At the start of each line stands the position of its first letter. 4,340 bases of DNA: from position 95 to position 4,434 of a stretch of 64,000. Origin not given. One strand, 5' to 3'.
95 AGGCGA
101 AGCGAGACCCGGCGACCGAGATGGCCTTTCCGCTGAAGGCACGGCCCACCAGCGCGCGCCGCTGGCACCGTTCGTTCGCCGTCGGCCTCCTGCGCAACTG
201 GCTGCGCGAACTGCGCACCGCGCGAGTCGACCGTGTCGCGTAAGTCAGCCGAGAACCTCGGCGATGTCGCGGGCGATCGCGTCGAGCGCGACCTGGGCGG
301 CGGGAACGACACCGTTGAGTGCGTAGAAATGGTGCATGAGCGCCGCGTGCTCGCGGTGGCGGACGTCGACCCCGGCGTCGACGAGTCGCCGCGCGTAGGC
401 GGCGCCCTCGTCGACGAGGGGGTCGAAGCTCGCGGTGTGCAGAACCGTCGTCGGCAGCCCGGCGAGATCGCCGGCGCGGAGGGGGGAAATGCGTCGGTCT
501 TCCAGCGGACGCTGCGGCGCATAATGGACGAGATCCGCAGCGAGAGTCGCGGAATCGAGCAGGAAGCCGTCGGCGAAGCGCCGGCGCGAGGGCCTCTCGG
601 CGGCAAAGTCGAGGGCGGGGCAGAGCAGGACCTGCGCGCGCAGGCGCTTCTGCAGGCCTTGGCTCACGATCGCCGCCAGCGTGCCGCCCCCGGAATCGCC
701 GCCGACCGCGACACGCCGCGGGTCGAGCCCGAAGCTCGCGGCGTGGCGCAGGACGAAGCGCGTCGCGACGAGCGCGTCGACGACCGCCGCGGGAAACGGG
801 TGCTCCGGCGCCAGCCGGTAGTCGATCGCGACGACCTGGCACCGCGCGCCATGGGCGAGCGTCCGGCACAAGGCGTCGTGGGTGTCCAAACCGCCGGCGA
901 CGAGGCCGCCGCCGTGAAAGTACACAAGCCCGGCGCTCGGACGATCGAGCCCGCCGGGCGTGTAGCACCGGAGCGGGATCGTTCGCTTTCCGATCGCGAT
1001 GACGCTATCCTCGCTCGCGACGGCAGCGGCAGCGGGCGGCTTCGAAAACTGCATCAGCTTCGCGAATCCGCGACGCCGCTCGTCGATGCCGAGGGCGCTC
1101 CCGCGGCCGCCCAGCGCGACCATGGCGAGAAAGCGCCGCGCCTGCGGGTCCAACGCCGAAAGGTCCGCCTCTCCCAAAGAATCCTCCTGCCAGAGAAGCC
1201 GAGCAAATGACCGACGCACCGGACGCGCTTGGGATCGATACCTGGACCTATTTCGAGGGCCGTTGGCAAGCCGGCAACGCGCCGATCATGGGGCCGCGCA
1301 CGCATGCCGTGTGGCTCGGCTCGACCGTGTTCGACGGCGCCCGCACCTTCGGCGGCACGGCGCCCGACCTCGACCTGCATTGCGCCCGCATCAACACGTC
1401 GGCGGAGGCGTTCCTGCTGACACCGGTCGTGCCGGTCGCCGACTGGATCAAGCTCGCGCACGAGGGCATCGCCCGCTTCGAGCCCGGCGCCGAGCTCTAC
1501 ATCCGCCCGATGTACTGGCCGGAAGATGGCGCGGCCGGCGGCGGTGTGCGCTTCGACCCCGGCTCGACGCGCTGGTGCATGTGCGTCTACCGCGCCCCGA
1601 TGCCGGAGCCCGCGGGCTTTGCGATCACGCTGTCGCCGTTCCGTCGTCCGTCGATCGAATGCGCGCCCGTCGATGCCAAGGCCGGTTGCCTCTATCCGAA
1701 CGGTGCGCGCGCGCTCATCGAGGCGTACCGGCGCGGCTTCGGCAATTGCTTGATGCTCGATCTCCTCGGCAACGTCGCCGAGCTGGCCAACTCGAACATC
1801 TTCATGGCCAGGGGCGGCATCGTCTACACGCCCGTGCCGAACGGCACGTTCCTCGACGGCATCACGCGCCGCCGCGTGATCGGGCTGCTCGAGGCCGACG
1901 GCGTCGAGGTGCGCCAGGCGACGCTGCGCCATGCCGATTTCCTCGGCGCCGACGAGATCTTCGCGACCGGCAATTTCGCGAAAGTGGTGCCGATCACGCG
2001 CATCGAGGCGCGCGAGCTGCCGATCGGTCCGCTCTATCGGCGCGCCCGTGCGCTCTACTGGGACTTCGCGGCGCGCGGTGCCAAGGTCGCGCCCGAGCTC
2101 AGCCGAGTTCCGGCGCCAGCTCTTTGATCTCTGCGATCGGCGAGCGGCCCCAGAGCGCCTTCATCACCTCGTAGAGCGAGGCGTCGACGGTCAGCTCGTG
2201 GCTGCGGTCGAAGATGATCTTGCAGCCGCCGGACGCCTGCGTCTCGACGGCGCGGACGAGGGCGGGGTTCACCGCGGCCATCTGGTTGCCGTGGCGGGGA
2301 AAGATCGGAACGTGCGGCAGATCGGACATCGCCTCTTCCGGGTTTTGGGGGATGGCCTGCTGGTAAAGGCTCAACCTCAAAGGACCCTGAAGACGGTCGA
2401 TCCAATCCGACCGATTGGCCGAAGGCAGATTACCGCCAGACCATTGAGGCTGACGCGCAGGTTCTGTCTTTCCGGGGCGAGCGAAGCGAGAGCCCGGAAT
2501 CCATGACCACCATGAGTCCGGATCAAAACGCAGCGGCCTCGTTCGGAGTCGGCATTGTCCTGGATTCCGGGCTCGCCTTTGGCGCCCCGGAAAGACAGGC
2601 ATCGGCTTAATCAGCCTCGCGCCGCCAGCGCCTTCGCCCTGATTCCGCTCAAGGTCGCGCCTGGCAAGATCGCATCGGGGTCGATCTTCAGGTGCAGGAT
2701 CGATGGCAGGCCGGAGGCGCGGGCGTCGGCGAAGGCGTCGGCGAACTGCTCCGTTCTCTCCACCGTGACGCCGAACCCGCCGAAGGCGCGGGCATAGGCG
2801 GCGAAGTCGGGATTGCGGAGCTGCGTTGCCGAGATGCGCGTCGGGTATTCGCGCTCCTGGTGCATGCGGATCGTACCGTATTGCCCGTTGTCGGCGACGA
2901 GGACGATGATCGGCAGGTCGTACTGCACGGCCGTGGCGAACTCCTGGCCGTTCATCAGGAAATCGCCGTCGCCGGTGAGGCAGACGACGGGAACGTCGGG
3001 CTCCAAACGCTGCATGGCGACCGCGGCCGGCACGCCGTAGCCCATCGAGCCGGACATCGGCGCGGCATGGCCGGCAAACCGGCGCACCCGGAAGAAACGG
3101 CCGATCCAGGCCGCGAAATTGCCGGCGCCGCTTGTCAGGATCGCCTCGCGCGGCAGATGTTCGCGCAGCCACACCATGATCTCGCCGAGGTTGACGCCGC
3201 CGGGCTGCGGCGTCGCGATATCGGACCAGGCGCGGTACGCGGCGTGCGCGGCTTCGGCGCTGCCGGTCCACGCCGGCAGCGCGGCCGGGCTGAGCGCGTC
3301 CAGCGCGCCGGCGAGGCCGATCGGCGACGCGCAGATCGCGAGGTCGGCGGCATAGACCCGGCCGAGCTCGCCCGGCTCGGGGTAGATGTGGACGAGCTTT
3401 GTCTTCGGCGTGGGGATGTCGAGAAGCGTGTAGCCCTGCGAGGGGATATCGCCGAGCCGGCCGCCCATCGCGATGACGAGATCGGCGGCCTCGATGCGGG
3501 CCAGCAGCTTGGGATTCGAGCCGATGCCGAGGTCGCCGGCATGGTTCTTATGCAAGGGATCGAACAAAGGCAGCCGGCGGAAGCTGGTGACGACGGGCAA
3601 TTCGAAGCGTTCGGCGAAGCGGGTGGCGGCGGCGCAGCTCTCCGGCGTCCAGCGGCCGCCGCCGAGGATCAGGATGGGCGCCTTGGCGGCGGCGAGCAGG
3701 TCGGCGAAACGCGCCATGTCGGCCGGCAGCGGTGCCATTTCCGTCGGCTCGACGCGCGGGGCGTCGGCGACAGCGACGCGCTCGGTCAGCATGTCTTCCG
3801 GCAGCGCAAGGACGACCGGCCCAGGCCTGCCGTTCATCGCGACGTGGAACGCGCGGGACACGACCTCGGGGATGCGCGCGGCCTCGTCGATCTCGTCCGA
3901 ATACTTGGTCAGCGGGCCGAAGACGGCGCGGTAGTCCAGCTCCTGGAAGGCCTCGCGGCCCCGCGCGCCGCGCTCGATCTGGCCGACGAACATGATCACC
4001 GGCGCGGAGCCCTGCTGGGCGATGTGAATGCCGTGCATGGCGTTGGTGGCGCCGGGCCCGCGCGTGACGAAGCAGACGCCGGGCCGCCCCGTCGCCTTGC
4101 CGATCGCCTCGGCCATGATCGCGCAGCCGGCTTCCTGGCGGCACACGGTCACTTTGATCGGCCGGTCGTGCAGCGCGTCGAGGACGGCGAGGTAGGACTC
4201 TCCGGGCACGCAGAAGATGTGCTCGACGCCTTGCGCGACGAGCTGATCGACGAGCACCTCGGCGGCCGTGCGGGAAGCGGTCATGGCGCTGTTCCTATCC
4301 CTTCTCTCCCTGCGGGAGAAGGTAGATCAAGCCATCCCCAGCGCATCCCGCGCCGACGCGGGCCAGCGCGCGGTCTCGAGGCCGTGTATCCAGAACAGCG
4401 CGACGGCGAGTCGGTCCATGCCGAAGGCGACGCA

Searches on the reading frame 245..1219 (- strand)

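Call 70: search_protein_families(library=pfam, proteins=[window:245-1219:-], max_evalue=0.00001)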
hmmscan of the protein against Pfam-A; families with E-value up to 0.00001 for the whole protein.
window:245-1219:- (324 aa): 3 families
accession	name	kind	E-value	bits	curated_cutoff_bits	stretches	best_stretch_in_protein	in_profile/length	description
PF07859.19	Abhydrolase_3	-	1.1e-62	211.9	25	1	98-299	1-209/210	alpha/beta hydrolase fold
PF20434.5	BD-FAE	-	2e-15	57.4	26.8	1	86-186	4-107/215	BD-FAE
PF00135.34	COesterase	-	1.8e-08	34.3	27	1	86-186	91-201/515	Carboxylesterase family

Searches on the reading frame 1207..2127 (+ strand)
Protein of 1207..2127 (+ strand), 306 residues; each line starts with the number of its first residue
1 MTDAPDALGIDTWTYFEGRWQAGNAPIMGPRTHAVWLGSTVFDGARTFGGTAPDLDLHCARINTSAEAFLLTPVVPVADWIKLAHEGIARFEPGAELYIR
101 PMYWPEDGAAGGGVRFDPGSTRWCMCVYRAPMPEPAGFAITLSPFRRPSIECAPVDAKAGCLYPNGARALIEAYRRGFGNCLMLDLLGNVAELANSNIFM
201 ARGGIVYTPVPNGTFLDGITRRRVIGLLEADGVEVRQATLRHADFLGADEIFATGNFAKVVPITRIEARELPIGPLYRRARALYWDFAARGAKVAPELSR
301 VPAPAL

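Call 70: search_protein_families(library=pfam, proteins=[window:1207-2127:+], max_evalue=0.00001)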
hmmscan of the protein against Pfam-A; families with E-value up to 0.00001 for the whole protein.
window:1207-2127:+ (306 aa): 1 family
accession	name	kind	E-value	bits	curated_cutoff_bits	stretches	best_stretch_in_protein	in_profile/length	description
PF01063.24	Aminotran_4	-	1.9e-39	136.2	28.5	1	40-266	1-223/223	Amino-transferase class IV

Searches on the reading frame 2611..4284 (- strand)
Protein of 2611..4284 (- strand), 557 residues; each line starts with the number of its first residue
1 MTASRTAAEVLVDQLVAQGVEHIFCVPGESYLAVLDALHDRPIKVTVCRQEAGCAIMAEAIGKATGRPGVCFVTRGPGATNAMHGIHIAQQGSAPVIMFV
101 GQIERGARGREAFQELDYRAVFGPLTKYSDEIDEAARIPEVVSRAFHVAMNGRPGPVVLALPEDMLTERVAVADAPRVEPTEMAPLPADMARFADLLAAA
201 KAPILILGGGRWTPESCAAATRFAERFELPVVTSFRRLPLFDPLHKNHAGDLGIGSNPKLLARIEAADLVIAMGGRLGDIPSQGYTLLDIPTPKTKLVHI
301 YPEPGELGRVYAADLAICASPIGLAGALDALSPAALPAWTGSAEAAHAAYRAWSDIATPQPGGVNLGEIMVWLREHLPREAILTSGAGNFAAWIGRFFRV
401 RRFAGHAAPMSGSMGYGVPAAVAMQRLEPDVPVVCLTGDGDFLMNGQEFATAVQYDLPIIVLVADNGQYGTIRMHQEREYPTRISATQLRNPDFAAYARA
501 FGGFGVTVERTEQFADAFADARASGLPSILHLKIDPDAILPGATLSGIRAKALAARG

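Call 70: search_protein_families(library=pfam, proteins=[window:2611-4284:-], max_evalue=0.00001)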
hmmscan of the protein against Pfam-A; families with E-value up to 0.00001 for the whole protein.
window:2611-4284:- (557 aa): 3 families
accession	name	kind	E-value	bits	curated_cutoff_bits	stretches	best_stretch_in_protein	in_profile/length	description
PF02775.26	TPP_enzyme_C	-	1.1e-39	136.1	21.9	1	386-531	1-150/151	Thiamine pyrophosphate enzyme, C-terminal TPP binding domain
PF02776.23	TPP_enzyme_N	-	3.6e-39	133.7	26.8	1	6-119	2-117/119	Thiamine pyrophosphate enzyme, N-terminal TPP binding domain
PF00205.28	TPP_enzyme_M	-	1.9e-27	96.1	30.4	1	191-321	2-130/137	Thiamine pyrophosphate enzyme, central domain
